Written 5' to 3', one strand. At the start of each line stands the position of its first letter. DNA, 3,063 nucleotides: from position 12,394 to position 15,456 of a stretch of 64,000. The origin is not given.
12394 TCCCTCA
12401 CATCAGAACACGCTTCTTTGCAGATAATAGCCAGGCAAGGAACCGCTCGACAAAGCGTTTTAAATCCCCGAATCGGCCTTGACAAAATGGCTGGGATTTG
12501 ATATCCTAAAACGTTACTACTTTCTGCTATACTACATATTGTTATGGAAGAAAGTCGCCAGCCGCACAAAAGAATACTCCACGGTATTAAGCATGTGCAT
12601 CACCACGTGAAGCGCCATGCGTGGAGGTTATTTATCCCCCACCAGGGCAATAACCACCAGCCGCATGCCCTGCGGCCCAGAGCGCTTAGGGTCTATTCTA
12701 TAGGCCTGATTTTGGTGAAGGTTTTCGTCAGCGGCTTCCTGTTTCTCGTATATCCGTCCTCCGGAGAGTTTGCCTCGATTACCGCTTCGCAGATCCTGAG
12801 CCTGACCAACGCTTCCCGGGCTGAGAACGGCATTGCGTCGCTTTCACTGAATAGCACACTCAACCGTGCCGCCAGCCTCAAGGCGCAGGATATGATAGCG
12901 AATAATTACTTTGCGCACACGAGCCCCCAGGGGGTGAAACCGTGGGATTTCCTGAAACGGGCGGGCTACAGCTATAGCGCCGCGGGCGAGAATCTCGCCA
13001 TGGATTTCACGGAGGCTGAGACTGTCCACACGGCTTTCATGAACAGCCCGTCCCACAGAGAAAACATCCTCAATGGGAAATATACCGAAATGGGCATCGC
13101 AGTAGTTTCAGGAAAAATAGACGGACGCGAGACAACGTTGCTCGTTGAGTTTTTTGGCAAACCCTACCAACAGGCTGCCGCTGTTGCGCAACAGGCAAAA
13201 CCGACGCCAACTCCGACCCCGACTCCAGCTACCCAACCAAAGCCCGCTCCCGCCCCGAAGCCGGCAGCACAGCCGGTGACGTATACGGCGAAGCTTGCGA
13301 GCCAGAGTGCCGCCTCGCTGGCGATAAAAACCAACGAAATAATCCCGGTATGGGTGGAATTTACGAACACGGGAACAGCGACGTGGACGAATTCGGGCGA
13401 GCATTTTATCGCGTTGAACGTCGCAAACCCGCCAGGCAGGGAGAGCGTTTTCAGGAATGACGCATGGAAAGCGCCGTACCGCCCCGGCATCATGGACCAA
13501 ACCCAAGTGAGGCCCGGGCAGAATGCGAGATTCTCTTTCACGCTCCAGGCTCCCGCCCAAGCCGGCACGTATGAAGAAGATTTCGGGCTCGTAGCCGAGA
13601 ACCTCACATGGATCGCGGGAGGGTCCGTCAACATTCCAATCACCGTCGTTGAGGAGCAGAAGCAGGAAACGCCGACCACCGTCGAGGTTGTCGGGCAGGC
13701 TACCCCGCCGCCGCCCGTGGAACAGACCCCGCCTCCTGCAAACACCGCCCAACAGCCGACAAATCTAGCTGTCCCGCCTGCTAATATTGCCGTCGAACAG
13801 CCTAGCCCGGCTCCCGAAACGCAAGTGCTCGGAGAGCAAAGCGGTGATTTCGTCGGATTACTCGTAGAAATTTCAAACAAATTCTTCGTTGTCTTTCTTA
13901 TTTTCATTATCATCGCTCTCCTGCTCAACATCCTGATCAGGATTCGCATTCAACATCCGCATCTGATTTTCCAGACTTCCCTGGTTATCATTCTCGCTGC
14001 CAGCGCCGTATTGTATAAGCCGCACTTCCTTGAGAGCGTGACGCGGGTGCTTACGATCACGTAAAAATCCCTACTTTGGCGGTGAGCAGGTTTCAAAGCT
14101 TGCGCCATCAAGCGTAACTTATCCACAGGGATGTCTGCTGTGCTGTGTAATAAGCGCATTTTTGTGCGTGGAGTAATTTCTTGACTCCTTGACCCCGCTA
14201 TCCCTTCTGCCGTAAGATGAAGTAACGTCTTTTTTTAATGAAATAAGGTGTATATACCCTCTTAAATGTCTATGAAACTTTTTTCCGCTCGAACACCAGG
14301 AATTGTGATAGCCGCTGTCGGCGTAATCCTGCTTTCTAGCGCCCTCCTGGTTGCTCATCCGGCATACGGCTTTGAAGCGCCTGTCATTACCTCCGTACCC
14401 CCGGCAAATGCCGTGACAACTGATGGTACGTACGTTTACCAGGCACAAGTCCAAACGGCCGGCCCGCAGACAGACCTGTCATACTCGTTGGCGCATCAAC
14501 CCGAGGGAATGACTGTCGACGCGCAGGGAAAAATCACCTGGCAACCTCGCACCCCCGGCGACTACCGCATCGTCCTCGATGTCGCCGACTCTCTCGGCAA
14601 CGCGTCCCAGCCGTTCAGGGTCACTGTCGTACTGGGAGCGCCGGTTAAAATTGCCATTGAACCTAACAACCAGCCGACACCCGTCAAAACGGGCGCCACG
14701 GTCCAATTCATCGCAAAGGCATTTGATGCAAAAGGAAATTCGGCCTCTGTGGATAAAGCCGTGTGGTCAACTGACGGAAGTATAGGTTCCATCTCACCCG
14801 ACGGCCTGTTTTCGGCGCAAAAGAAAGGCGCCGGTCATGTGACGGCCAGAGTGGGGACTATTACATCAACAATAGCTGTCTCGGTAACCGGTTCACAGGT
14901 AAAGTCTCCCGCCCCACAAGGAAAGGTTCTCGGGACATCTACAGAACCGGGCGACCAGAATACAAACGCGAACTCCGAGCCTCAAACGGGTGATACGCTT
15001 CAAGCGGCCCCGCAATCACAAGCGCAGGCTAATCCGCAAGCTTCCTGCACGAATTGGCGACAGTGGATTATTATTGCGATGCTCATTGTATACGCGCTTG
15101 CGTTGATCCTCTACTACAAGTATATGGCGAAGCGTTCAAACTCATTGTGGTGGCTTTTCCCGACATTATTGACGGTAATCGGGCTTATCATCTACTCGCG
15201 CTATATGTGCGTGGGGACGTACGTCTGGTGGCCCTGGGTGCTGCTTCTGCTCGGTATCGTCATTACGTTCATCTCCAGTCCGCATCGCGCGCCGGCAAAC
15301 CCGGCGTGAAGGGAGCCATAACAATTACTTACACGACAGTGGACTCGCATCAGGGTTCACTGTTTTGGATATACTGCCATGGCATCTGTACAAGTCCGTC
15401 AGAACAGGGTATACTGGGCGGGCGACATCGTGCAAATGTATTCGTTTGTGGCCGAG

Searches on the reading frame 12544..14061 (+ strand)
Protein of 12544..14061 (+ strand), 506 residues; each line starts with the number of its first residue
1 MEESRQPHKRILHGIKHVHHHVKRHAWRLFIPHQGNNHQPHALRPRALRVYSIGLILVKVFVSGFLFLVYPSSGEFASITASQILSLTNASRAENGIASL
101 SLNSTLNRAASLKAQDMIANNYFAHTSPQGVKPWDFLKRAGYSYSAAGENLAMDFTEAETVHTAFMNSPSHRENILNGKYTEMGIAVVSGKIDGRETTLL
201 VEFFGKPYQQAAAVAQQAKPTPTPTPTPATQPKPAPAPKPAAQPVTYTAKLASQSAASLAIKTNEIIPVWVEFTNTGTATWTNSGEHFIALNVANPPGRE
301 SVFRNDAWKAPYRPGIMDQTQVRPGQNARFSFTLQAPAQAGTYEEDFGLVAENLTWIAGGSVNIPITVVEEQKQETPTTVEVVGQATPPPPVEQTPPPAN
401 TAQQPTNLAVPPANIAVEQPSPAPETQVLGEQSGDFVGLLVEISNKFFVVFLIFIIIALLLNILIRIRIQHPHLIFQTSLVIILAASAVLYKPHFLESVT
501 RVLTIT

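Call 29: search_protein_families(library=pfam, proteins=[window:12544-14061:+], max_evalue=0.001)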
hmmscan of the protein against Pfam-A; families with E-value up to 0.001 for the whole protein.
window:12544-14061:+ (506 aa): 2 families
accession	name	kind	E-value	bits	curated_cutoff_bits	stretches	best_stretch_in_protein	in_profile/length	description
PF00188.32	CAP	-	1.4e-19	71.5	21.1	1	85-191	1-106/117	Cysteine-rich secretory protein family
PF16158.11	N_BRCA1_IG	-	0.00027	21.9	28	1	273-362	20-102/108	Ig-like domain from next to BRCA1 gene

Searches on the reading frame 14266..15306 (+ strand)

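Call 29: search_protein_families(library=pfam, proteins=[window:14266-15306:+], max_evalue=0.001)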
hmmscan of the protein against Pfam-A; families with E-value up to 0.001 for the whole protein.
window:14266-15306:+ (347 aa): 2 families
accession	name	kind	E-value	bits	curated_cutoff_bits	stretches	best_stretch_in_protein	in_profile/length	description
PF22359.2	Big-like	-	6.2e-05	23.6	27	0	177-208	16-47/48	Bacterial Ig-like domain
PF00801.26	PKD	-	0.00063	20.1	23.5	0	48-121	9-80/80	PKD domain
